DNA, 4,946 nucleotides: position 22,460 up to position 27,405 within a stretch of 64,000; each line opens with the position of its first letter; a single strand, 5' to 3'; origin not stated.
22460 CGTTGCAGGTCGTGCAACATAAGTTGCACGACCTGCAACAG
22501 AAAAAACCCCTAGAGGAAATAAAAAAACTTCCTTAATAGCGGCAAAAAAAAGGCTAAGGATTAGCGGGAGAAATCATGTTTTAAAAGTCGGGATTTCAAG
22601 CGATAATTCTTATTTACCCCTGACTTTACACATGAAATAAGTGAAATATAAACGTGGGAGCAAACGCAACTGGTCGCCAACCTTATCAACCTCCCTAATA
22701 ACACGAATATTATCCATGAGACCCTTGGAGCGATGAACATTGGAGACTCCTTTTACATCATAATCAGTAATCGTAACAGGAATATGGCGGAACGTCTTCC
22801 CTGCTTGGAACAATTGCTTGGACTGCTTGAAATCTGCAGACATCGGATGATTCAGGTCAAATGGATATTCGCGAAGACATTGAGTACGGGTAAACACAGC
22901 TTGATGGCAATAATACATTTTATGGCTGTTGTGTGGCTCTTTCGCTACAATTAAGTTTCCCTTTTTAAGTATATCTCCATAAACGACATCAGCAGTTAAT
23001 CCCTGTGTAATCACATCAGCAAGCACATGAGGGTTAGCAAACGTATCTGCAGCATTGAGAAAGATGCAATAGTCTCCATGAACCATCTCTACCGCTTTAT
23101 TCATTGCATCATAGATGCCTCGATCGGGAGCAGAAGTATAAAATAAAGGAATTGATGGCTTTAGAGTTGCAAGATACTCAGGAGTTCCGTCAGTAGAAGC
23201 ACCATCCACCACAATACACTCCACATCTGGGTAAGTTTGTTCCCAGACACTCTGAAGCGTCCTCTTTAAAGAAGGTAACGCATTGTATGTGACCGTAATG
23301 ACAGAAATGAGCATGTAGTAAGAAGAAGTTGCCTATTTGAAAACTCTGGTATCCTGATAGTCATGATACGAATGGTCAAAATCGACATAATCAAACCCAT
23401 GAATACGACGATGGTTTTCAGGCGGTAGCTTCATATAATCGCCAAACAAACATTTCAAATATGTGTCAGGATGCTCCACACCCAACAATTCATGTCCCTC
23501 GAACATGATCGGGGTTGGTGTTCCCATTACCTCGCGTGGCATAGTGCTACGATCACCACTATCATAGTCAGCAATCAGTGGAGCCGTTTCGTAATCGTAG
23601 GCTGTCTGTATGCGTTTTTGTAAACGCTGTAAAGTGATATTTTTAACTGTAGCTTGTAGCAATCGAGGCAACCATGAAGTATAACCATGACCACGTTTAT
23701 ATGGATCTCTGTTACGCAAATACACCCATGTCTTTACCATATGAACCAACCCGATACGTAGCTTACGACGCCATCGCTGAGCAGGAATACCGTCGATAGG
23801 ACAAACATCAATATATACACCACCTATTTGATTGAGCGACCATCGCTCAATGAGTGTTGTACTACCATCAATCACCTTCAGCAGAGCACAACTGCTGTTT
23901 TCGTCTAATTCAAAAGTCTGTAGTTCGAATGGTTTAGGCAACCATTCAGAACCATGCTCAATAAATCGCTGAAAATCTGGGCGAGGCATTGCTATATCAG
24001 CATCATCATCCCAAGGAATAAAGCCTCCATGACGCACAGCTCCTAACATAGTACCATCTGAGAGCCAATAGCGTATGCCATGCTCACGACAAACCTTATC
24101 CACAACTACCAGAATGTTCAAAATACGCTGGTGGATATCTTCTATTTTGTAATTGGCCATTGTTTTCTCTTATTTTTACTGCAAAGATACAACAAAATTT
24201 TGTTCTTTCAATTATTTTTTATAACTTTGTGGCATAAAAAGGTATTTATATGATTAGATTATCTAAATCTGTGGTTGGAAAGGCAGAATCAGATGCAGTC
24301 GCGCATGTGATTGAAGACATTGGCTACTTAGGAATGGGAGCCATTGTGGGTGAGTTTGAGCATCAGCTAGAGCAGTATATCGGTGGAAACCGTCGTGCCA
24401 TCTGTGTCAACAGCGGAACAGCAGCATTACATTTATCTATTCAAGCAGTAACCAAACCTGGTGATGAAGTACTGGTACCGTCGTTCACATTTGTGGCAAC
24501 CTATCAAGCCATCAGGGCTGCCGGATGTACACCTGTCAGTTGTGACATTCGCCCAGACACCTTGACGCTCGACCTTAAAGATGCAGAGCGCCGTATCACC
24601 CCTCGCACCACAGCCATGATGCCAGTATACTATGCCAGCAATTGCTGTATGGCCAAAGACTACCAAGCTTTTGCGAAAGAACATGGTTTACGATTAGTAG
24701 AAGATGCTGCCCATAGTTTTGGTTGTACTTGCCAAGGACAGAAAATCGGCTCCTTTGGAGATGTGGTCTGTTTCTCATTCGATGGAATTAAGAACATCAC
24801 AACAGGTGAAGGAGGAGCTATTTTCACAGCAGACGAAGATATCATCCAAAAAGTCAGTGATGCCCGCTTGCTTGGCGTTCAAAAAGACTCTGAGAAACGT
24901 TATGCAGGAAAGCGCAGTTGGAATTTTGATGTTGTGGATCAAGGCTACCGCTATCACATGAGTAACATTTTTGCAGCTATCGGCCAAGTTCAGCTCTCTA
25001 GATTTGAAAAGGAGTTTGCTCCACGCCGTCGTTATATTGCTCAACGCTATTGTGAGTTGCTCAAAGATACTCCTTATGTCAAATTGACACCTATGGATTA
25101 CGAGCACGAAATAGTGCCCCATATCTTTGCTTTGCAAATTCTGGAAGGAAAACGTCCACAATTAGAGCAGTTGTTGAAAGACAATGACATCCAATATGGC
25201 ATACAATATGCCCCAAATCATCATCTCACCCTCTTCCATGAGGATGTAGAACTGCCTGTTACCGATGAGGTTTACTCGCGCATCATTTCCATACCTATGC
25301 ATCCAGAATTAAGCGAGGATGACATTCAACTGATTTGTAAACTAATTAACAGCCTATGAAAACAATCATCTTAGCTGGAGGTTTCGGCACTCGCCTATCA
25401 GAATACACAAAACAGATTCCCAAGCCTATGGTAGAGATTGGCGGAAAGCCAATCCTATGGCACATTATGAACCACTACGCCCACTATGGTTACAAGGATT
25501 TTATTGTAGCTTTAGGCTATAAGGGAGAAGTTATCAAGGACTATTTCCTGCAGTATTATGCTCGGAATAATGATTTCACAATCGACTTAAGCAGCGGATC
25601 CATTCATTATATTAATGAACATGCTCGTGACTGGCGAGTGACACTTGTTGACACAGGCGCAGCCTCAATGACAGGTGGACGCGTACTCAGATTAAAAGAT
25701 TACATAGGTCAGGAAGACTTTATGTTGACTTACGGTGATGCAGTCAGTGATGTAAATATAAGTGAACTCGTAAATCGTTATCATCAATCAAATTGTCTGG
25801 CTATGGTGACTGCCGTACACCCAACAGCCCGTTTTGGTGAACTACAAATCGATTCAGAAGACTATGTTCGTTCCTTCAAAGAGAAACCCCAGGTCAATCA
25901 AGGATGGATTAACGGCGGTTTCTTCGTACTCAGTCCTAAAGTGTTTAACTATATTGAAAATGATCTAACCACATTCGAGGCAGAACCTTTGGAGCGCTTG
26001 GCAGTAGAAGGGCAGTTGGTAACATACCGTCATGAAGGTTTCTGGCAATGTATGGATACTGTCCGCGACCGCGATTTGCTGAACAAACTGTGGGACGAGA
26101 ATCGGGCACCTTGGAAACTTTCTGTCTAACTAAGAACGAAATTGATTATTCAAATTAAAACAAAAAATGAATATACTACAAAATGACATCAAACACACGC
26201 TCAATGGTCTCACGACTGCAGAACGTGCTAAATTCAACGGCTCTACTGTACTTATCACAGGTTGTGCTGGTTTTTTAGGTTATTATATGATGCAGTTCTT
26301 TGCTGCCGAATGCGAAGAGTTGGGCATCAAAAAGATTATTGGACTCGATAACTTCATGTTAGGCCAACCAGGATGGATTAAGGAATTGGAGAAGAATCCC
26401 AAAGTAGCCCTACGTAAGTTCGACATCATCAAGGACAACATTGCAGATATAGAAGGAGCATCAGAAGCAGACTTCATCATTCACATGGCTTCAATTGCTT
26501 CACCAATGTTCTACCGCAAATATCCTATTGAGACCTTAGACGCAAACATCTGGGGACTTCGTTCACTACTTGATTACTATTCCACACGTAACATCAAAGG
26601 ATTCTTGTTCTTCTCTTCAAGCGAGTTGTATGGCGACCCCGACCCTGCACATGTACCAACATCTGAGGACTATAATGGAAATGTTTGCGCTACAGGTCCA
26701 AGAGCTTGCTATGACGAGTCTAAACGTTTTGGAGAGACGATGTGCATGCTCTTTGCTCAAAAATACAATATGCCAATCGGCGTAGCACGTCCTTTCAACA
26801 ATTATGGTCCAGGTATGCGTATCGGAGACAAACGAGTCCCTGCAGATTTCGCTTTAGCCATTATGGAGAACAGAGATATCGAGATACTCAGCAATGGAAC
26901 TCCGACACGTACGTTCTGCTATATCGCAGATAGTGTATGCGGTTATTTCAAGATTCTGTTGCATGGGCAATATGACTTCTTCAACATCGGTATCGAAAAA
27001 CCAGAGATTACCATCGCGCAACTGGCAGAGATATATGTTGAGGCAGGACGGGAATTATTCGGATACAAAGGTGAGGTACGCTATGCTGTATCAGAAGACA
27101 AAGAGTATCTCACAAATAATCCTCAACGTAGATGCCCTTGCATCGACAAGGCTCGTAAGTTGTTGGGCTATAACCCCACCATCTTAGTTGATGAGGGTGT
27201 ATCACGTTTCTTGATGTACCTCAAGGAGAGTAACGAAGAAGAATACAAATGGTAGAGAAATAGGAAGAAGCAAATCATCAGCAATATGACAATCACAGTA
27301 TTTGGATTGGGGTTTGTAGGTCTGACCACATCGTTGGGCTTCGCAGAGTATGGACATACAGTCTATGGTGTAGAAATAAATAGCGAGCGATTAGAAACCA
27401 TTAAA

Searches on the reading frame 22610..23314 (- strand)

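Call 77: search_protein_families(library=pfam, proteins=[window:22610-23314:-], max_evalue=0.00001)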
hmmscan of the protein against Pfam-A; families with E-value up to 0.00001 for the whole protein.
window:22610-23314:- (234 aa): 1 family
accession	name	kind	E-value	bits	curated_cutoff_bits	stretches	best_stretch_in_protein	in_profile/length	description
PF00535.33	Glycos_transf_2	-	1e-21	78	23.3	1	4-129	1-129/168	Glycosyl transferase family 2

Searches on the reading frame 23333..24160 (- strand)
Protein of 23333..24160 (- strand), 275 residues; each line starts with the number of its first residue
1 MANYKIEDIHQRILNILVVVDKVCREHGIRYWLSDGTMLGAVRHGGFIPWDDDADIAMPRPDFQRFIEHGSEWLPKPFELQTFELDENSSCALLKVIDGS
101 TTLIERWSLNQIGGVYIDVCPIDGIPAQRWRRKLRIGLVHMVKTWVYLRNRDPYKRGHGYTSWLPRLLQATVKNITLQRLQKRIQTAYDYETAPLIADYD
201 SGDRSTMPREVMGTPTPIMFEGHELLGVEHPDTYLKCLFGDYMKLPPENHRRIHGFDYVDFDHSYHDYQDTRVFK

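Call 77: search_protein_families(library=pfam, proteins=[window:23333-24160:-], max_evalue=0.00001)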
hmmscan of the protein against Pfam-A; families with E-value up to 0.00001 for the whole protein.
window:23333-24160:- (275 aa): 1 family
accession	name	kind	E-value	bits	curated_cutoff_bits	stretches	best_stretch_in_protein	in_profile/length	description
PF04991.19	LicD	-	2.8e-40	139.2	22.6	1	24-240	1-227/227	LicD family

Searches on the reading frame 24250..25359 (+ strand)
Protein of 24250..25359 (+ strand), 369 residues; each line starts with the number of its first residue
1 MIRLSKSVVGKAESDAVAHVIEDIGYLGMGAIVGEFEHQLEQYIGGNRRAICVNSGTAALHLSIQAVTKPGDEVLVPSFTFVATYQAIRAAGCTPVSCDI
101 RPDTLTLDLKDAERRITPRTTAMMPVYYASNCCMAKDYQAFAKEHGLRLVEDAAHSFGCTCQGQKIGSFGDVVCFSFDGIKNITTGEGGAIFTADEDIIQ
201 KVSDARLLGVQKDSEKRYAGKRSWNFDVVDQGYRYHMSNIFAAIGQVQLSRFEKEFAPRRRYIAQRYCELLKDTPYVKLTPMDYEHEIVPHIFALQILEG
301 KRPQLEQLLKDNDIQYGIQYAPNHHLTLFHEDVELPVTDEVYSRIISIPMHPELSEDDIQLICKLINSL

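Call 77: search_protein_families(library=pfam, proteins=[window:24250-25359:+], max_evalue=0.00001)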
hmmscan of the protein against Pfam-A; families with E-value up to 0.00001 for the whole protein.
window:24250-25359:+ (369 aa): 4 families
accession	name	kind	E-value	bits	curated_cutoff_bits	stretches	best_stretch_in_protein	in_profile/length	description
PF01041.23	DegT_DnrJ_EryC1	-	1.1e-92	311.5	19.8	1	13-366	7-359/360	DegT/DnrJ/EryC1/StrS aminotransferase family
PF00155.27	Aminotran_1_2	-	8.7e-11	42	19.7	1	32-159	43-192/361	Aminotransferase class I and II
PF01212.27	Beta_elim_lyase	-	1.4e-06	28.3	27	1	38-203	39-221/288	Beta-eliminating lyase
PF01053.26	Cys_Met_Meta_PP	-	5.5e-06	25.6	27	1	36-176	57-195/381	Cys/Met metabolism PLP-dependent enzyme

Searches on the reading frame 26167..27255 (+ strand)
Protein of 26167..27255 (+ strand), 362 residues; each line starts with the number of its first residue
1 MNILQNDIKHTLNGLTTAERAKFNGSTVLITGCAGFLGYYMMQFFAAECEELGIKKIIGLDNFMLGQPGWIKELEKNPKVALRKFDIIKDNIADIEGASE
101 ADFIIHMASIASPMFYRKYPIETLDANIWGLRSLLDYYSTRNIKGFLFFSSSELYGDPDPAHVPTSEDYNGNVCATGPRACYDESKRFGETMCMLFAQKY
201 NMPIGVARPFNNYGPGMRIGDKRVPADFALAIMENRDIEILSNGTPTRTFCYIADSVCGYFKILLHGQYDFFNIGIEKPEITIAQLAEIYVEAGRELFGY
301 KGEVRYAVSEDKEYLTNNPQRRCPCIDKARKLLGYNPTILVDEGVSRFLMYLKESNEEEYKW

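Call 77: search_protein_families(library=pfam, proteins=[window:26167-27255:+], max_evalue=0.00001)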
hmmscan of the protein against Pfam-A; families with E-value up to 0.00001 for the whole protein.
window:26167-27255:+ (362 aa): 3 families
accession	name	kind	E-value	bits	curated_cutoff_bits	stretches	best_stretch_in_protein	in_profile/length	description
PF01370.27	Epimerase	-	2.7e-38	132.2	20.9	1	28-275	1-240/240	NAD dependent epimerase/dehydratase family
PF16363.11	GDP_Man_Dehyd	-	4.8e-31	108.9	27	1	29-347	1-331/332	GDP-mannose 4,6 dehydratase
PF01073.25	3Beta_HSD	-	1.1e-08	34.9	22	1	29-216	1-185/280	3-beta hydroxysteroid dehydrogenase/isomerase family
